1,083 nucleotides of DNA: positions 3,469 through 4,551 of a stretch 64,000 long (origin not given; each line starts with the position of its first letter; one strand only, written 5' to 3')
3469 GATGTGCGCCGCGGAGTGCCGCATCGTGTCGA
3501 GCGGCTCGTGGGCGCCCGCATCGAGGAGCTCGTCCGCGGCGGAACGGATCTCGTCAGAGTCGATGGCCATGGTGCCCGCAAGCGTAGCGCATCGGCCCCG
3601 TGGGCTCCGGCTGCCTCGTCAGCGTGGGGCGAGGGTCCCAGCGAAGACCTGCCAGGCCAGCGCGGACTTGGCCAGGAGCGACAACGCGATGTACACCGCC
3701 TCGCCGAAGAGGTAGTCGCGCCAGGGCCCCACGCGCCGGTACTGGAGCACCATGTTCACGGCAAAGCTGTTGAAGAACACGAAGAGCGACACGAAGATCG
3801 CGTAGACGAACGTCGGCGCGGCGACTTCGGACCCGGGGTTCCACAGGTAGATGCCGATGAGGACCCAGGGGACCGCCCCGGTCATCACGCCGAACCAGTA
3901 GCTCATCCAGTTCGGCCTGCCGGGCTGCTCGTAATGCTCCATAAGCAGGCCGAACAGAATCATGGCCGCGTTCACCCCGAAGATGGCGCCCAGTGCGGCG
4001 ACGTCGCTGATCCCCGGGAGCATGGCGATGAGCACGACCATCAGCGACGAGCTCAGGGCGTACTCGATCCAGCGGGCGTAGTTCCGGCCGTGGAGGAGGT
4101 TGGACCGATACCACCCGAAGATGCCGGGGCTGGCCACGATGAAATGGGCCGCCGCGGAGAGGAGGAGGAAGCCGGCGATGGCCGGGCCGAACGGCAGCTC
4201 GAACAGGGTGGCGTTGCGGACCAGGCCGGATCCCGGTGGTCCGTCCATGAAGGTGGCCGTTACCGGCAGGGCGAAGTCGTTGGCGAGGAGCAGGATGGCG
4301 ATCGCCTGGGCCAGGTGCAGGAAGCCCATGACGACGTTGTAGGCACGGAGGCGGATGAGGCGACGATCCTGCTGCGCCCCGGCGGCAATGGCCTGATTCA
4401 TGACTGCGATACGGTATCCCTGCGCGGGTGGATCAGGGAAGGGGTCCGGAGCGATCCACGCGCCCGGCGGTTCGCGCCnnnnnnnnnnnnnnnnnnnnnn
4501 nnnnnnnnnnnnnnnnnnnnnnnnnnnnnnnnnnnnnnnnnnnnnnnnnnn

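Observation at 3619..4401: Heliorhodopsin inserted into the paaABCD-lipoprotein-[HeR]-thrS-infC-rpmI-rplT co-directional gene string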

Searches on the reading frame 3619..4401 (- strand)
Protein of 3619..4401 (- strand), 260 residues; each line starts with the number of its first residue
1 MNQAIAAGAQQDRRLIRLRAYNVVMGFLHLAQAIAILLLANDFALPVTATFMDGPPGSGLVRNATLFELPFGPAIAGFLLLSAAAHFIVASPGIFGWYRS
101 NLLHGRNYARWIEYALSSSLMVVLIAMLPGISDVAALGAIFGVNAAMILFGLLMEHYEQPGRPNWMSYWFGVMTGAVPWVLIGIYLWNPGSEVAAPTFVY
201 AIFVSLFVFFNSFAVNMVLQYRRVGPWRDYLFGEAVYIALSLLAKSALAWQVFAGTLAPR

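Call 3: search_protein_families(library=pfam, proteins=[window:3619-4401:-], max_evalue=0.01)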
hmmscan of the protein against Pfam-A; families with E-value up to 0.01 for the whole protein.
window:3619-4401:- (260 aa): 1 family
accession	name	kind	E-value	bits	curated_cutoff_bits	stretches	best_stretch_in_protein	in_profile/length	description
PF18761.7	Heliorhodopsin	-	2.2e-99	332.1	26.7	1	18-257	1-242/242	Heliorhodopsin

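Call 4: search_solved_structures(query=window:3619-4401:-, max_evalue=0.001, show_alignments=3)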
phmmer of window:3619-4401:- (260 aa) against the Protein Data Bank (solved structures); distinct sequences matched with E-value up to 0.001: 6.
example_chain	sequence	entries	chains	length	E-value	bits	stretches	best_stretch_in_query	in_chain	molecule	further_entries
9ljj_A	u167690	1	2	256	4.3e-78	265.6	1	16-259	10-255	Heliorhodopsin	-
6su3_X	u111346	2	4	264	4.8e-78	265.4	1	16-259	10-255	48C12 heliorhodopsin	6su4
6uh3_A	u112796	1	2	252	4.2e-77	262.3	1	16-257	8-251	Heliorhodopsin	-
6is6_A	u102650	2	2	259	1.7e-61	211.2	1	16-259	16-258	heliorhodopsin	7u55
7clj_A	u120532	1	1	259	4e-61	210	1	16-259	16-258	heliorhodopsin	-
9vfc_A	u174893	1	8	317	6.3e-41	143.8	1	21-259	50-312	heliorhodopsin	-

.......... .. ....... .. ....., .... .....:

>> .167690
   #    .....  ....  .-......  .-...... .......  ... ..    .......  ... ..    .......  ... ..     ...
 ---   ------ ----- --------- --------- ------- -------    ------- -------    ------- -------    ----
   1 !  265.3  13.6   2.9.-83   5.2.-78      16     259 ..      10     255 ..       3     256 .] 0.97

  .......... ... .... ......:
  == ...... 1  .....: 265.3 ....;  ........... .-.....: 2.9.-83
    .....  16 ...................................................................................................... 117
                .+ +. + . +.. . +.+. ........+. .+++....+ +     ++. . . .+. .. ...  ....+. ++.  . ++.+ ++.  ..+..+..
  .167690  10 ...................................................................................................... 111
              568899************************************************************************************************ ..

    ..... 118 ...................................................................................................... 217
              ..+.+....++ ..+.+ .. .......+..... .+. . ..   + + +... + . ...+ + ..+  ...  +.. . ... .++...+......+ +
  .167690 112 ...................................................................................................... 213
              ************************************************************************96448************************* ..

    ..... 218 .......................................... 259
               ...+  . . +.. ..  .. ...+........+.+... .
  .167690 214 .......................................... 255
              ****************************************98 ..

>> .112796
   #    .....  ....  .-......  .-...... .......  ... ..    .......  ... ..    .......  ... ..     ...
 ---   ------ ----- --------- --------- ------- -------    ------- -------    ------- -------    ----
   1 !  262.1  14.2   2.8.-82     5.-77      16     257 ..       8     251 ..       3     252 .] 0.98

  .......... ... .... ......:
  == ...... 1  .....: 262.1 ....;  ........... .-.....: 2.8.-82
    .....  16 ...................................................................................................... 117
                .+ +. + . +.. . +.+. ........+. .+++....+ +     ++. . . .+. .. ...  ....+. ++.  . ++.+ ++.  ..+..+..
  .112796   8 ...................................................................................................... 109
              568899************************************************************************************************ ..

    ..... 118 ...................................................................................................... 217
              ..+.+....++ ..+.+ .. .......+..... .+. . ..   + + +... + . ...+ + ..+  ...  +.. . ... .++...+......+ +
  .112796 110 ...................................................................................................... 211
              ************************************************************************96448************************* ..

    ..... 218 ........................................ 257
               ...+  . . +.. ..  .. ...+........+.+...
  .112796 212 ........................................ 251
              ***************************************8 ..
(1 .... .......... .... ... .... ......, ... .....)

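Call 5: find_homologous_proteins(query=window:3619-4401:-, max_evalue=1e-10)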
Query window:3619-4401:- (260 aa): 7773 proteins with E <= 1e-10 among 8000 candidates; the best 120 are listed.
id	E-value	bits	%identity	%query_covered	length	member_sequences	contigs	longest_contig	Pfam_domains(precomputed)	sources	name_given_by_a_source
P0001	3.1e-165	566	100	100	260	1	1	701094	PF18761.8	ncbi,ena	-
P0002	2.5e-140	484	89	95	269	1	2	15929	PF18761.8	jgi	jgi:hypothetical protein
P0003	1.9e-138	478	83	100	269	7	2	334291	PF18761.8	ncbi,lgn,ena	-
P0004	1.6e-136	472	83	100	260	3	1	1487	PF18761.8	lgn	-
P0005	8.7e-133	460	80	99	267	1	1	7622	PF18761.8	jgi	jgi:Heliorhodopsin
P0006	2.6e-126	438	78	99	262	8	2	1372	PF18761.8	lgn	-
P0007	2.8e-121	422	75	96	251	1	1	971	PF18761.8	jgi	jgi:hypothetical protein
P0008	3.2e-121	422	76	97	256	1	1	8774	PF18761.8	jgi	jgi:Heliorhodopsin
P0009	3.7e-121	422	75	97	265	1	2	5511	PF18761.8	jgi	-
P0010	7.7e-120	417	75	96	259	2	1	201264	PF18761.8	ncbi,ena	-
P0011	3.8e-119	415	76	96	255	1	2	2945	PF18761.8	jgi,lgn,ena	-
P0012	6.2e-119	414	75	96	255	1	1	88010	PF18761.8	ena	-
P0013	7.6e-119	414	75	96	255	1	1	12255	PF18761.8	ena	-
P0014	1.3e-117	410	75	96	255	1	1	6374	PF18761.8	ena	-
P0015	2.0e-117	409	74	92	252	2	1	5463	PF18761.8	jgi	jgi:hypothetical protein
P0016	6.7e-117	408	74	96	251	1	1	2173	PF18761.8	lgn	-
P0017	1.1e-116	407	74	96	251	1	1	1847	PF18761.8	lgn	-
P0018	1.5e-116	407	73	96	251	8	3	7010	PF18761.8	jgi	jgi:hypothetical protein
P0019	1.5e-116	406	72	96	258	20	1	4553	PF18761.8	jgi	-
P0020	1.6e-116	406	73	92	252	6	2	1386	PF18761.8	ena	-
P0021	3.3e-116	405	74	96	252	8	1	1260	PF18761.8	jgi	-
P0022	9.1e-116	404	73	96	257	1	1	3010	PF18761.8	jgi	jgi:hypothetical protein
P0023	1.3e-115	403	75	92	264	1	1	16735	PF18761.8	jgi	jgi:hypothetical protein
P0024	4.3e-115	402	74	95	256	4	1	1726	PF18761.8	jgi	-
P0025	5.1e-115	401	73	95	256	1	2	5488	PF18761.8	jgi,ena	jgi:hypothetical protein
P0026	1.3e-114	400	73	95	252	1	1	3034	PF18761.8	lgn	-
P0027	1.3e-114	400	71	96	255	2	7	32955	PF18761.8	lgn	-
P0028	2.5e-114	399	71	96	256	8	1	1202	PF18761.8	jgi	jgi:hypothetical protein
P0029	2.7e-114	399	72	96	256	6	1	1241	PF18761.8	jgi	jgi:hypothetical protein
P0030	4.4e-114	398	72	98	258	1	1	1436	PF18761.8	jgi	jgi:hypothetical protein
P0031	1.8e-113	396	71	96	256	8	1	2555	PF18761.8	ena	-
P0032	2.6e-113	396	72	97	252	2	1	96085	PF18761.8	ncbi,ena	-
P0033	2.6e-113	396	72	96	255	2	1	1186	PF18761.8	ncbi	-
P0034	3.1e-113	396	73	96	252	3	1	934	PF18761.8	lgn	-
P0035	4.4e-113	395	69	99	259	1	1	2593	PF18761.8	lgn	-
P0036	6.9e-113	394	72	95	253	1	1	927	PF18761.8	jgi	jgi:hypothetical protein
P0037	9.0e-113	394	71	96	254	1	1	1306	PF18761.8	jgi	-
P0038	9.9e-113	394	71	96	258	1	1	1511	PF18761.8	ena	-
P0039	1.0e-112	394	72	95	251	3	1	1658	PF18761.8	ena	-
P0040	1.0e-112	394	73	97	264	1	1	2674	PF18761.8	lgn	-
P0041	1.1e-112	394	72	96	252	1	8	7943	PF18761.8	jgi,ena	jgi:hypothetical protein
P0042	1.2e-112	394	72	97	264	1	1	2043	PF18761.8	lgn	-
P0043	1.2e-112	394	72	96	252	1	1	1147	PF18761.8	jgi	-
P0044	1.3e-112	394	70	97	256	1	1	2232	PF18761.8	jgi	jgi:hypothetical protein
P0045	1.7e-112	393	71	95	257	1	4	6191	PF18761.8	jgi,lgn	jgi:hypothetical protein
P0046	1.8e-112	393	70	97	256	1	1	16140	PF18761.8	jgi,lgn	jgi:hypothetical protein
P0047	2.3e-112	393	71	96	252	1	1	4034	PF18761.8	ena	-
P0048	2.3e-112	393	71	97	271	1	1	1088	PF18761.8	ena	-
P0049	2.9e-112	392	71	96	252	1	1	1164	PF18761.8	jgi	-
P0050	3.1e-112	392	71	96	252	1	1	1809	PF18761.8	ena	-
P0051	4.3e-112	392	71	97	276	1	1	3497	PF18761.8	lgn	-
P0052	4.9e-112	392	68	99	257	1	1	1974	PF18761.8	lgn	-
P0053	5.5e-112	392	71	98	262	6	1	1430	PF18761.8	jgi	jgi:hypothetical protein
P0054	7.1e-112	391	73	95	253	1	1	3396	PF18761.8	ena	-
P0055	7.3e-112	391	71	96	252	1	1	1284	PF18761.8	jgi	jgi:hypothetical protein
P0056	7.4e-112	391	71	95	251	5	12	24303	PF18761.8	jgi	jgi:hypothetical protein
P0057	8.9e-112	391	71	96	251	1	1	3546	PF18761.8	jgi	jgi:hypothetical protein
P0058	9.7e-112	391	71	97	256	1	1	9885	PF18761.8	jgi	jgi:hypothetical protein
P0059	1.3e-111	390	71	96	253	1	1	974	PF18761.8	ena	-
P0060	1.5e-111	390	72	96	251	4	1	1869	PF18761.8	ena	-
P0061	1.6e-111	390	71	96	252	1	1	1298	PF18761.8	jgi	-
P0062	1.7e-111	390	72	96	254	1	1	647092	PF18761.8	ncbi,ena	-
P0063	2.0e-111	390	72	96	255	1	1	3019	PF18761.8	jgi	jgi:hypothetical protein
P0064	2.1e-111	390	68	96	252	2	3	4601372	PF18761.8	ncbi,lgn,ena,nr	ncbi:MAG: heliorhodopsin HeR [Thermoleophilia bacterium]|nr:heliorhodopsin HeR [Thermoleophilia bact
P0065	2.1e-111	390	69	97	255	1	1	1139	PF18761.8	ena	-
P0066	2.6e-111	389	70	97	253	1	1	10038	PF18761.8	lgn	-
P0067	2.9e-111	389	66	99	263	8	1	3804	PF18761.8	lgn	-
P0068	3.4e-111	389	70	97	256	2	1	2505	PF18761.8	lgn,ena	-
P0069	3.8e-111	389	70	96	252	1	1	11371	PF18761.8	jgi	jgi:hypothetical protein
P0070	3.9e-111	389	74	90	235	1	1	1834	PF18761.8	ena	-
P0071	4.1e-111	389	71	96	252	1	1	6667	PF18761.8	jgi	jgi:hypothetical protein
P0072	4.5e-111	389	70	96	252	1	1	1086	PF18761.8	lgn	-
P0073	4.6e-111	388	71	95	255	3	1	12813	PF18761.8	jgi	-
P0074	5.4e-111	388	72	96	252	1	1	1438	PF18761.8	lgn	-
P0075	6.9e-111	388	73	95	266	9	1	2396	PF18761.8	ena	-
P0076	7.4e-111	388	72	95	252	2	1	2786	PF18761.8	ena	-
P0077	8.3e-111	388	68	97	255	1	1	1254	PF18761.8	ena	-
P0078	8.6e-111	388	71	96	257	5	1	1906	PF18761.8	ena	-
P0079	9.6e-111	387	72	95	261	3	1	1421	PF18761.8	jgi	jgi:hypothetical protein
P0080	1.1e-110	387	71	97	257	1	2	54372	PF18761.8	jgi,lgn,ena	-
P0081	1.2e-110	387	72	93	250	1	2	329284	PF18761.8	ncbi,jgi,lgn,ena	jgi:hypothetical protein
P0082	1.3e-110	387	71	97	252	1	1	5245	PF18761.8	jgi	jgi:hypothetical protein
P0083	1.3e-110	387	72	95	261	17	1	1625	PF18761.8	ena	-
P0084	1.4e-110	387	69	96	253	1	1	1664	PF18761.8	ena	-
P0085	1.5e-110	387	70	96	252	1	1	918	PF18761.8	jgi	jgi:hypothetical protein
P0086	2.2e-110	386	70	96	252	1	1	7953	PF18761.8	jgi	jgi:hypothetical protein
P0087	2.6e-110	386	70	95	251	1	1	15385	PF18761.8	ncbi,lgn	-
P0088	3.2e-110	386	69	96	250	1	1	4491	PF18761.8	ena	-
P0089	3.4e-110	386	71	96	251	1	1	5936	PF18761.8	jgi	jgi:hypothetical protein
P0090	3.5e-110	386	75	90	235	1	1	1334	PF18761.8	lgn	-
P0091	3.6e-110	386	71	96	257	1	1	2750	PF18761.8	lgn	-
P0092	4.2e-110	385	70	97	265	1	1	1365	PF18761.8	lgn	-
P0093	5.1e-110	385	71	96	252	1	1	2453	PF18761.8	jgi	jgi:hypothetical protein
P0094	6.1e-110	385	67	97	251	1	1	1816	PF18761.8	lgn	-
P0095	7.2e-110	385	70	96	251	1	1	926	PF18761.8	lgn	-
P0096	8.4e-110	384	70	95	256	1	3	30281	PF18761.8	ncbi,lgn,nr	ncbi:MAG: heliorhodopsin HeR [Actinobacteria bacterium]|nr:heliorhodopsin HeR [Actinomycetota bacter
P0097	1.0e-109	384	68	96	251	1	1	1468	PF18761.8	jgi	jgi:hypothetical protein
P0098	1.2e-109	384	67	97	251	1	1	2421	PF18761.8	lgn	-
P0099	1.4e-109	384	70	97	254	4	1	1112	PF18761.8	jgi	jgi:hypothetical protein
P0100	1.4e-109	384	69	99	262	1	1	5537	PF18761.8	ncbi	-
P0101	1.6e-109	383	70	96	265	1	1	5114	PF18761.8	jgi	jgi:hypothetical protein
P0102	1.7e-109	383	70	96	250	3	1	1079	PF18761.8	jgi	jgi:hypothetical protein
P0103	1.9e-109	383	71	96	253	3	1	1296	PF18761.8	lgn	-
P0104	2.1e-109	383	68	97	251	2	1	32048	PF18761.8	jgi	jgi:Heliorhodopsin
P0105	2.1e-109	383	71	95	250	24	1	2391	PF18761.8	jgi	jgi:hypothetical protein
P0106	2.3e-109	383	69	99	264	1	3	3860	PF18761.8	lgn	-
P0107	2.3e-109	383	71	95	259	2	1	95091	PF18761.8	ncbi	-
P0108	2.4e-109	383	68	96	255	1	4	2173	PF18761.8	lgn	-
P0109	2.5e-109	383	71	97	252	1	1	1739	PF18761.8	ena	-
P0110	2.5e-109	383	67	97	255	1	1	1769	PF18761.8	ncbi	-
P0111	3.0e-109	383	70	96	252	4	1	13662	PF18761.8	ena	-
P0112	4.2e-109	382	67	97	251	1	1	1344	PF18761.8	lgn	-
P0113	4.3e-109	382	69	96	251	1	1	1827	PF18761.8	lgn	-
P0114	4.6e-109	382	67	97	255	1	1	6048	PF18761.8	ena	-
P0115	4.9e-109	382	67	95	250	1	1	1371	PF18761.8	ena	-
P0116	5.2e-109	382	67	96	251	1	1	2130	PF18761.8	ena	-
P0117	6.0e-109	382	67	97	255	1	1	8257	PF18761.8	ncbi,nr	ncbi:MAG: heliorhodopsin HeR [Acidimicrobiia bacterium]|nr:heliorhodopsin HeR [Acidimicrobiia bacter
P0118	6.3e-109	381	71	94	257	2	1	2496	PF18761.8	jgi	jgi:hypothetical protein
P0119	6.8e-109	381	70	94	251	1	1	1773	PF18761.8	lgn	-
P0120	6.8e-109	381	70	97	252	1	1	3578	PF18761.8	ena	-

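Call 9: find_encoding_contigs(protein=P0003, flank=10000, max_places=3)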
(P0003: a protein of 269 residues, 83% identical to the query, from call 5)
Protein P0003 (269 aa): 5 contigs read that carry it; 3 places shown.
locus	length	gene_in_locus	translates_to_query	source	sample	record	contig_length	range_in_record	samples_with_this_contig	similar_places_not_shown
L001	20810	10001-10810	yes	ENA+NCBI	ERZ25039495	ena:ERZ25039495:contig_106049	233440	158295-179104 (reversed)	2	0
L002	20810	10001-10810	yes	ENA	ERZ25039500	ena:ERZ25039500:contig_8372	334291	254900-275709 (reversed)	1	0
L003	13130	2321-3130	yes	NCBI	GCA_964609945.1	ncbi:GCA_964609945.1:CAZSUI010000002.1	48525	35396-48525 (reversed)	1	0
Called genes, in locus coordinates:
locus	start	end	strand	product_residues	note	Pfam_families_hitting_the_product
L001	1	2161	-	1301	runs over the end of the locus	PF00211:Guanylate_cyc, PF12773:DZR (faint), PF13240:Zn_Ribbon_1 (faint), PF24463:DUF7577 (weak), PF00211:Guanylate_cyc, PF13191:AAA_16, PF13424:TPR_12 (faint)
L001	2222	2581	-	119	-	PF12146:Hydrolase_4 (faint), PF12697:Abhydrolase_6 (faint), PF20408:Abhydrolase_11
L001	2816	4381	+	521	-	PF00174:Oxidored_molyb, PF17957:Big_7 (faint)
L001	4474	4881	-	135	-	-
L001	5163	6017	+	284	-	PF00781:DAGK_cat, PF19279:YegS_C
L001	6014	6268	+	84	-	-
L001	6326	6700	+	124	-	PF10012:DUF2255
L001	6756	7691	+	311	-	PF05138:PaaA_PaaC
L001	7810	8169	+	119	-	PF06243:PaaB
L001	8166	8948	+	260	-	PF05138:PaaA_PaaC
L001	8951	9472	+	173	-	PF01883:FeS_assembly_P, PF23451:Zn_ribbon_PaaD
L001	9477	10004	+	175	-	-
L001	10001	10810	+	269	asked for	PF18761:Heliorhodopsin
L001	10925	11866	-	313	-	PF19300:BPD_transp_1_N, PF00528:BPD_transp_1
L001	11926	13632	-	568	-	PF00496:SBP_bac_5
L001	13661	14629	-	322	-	PF12911:OppC_N, PF00528:BPD_transp_1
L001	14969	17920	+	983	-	PF13191:AAA_16, PF00196:GerE, PF08281:Sigma70_r4_2 (weak)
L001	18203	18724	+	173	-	-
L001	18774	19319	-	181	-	-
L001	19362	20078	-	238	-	-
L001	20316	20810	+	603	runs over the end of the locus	PF07973:tRNA_SAD, PF00587:tRNA-synt_2b, PF03129:HGTP_anticodon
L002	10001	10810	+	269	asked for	PF18761:Heliorhodopsin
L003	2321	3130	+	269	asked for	PF18761:Heliorhodopsin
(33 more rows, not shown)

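Call 10: find_related_loci(query=A1, collection=genome_contigs, flank=10000)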
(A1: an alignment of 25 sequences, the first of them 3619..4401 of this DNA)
Query A1 (260 aa) in genome_contigs; peptide patterns used: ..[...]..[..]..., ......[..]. (x = any residue, [..] = any of these).
600 stretches matched a pattern (row limit reached: there are more); 593 encode a relative of the query (tblastn E <= 1e-3); the best 80 are kept; 80 distinct loci.
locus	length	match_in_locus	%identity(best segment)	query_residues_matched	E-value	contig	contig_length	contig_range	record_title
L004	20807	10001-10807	84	1-260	2e-138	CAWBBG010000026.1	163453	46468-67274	MAG: uncultured Chloroflexia bacterium isolate MFD02923.bin.2.22 genome assembly, contig: contig_8371, whole genome shot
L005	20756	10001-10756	88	9-260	2e-138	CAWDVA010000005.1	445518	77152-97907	MAG: uncultured Chloroflexia bacterium isolate MFD05684.bin.1.348 genome assembly, contig: contig_19514, whole genome sh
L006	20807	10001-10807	83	1-260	2e-137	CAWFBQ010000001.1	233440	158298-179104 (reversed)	MAG: uncultured Chloroflexia bacterium isolate MFD02416.bin.1.124 genome assembly, contig: contig_106049, whole genome s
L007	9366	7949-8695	73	10-258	2e-117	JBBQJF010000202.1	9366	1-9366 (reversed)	MAG: Dehalococcoidia bacterium isolate Co_metawrap_750 Cmw_750_k141_15958312_length_9366_cov_10.0000, whole genome shotg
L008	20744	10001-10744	72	11-259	2e-116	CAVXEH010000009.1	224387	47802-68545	MAG: uncultured Chloroflexia bacterium isolate MFD02416.bin.1.132 genome assembly, contig: contig_53584, whole genome sh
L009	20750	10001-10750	72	9-259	6e-112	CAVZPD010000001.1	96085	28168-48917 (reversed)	MAG: uncultured Chloroflexia bacterium isolate MFD05684.bin.1.297 genome assembly, contig: contig_100562, whole genome s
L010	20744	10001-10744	67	12-259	1e-111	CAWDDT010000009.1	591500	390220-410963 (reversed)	MAG: uncultured bacterium isolate MFD05684.bin.2.275 genome assembly, contig: contig_5645, whole genome shotgun sequence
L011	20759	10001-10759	68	1-259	5e-111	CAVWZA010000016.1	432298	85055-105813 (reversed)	MAG: uncultured Chloroflexia bacterium isolate MFD05176.bin.2.85 genome assembly, contig: contig_601, whole genome shotg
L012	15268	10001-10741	70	13-258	1e-110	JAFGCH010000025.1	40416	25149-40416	MAG: Acidimicrobiia bacterium isolate Zod_Metabat.1092 k87_779301, whole genome shotgun sequence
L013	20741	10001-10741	72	11-258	2e-110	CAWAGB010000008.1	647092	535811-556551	MAG: uncultured Chloroflexia bacterium isolate MFD02581.bin.1.187 genome assembly, contig: contig_80394, whole genome sh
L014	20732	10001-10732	71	14-259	3e-110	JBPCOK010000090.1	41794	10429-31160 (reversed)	MAG: Candidatus Limnocylindria bacterium isolate TH_ant_mag_154 S1Ck127_8268302_flag_0_multi_65.9844_len_41794, whole ge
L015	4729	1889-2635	69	9-257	1e-110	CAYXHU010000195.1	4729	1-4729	MAG TPA_asm: uncultured Acidimicrobiia bacterium isolate binchicken_co334_108 genome assembly, contig: NODE_37437_length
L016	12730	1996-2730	72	14-259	5e-110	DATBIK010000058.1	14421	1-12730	MAG TPA_asm: Candidatus Limnocylindria bacterium isolate SMAG_U3892 k141_2161943, whole genome shotgun sequence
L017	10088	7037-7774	68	12-259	2e-108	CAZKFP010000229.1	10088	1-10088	MAG TPA_asm: uncultured Steroidobacteraceae bacterium isolate binchicken_co31_383 genome assembly, contig: k141_4485973,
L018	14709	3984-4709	69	17-259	1e-108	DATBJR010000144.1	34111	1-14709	MAG TPA_asm: Candidatus Limnocylindria bacterium isolate SMAG_U3925 k141_3818818, whole genome shotgun sequence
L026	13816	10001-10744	67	10-259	5e-106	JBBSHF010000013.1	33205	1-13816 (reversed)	MAG: Candidatus Limnocylindria bacterium isolate LS2_sbin.60 LS2_sbin.60_K_46981_L_33205_cov_34.9304, whole genome shotg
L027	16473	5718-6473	67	7-260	1e-105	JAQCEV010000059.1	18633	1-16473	MAG: Chloroflexota bacterium isolate casp40-mb.130 NODE_7112_length_18633_cov_0.082119, whole genome shotgun sequence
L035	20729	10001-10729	67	17-259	1e-103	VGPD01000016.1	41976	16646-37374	MAG: Chloroflexi bacterium isolate K_Offshore_80m_m2_183 K_Offshore_80m_m2_183_Ga0194132_10001836, whole genome shotgun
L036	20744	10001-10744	67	12-259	2e-103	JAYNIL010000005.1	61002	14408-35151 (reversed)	MAG: Chloroflexota bacterium isolate 139544_COM_metabat_bins_sens.tsv.093 NODE_419_length_61002_cov_15.963952, whole gen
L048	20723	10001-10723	64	12-253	1e-99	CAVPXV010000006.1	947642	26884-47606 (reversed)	MAG: uncultured Thermoleophilia bacterium isolate MFD01872.bin.1.273 genome assembly, contig: contig_38274, whole genome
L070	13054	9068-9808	62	10-257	2e-94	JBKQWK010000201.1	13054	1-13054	MAG: Thermoleophilia bacterium isolate SEr3G3H3I__bin_3 SEr3G3H3I_000000305857, whole genome shotgun sequence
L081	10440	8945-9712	66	2-259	1e-92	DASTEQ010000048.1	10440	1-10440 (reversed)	MAG TPA_asm: Candidatus Limnocylindria bacterium isolate SMAG_U851 k141_1030297, whole genome shotgun sequence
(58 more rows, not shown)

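Call 16: find_encoding_contigs(protein=P0001, flank=10000, max_places=2)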
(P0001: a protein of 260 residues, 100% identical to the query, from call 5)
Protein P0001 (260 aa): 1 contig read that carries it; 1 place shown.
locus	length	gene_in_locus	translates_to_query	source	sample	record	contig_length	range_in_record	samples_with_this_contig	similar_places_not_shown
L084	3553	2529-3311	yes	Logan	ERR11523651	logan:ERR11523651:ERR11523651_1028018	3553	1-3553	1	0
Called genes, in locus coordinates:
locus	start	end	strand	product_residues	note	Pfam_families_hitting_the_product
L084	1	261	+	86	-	?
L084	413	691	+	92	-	PF06243:PaaB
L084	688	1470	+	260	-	PF05138:PaaA_PaaC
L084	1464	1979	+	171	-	PF01883:FeS_assembly_P, PF23451:Zn_ribbon_PaaD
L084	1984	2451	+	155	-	-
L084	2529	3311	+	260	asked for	PF18761:Heliorhodopsin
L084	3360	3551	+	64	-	?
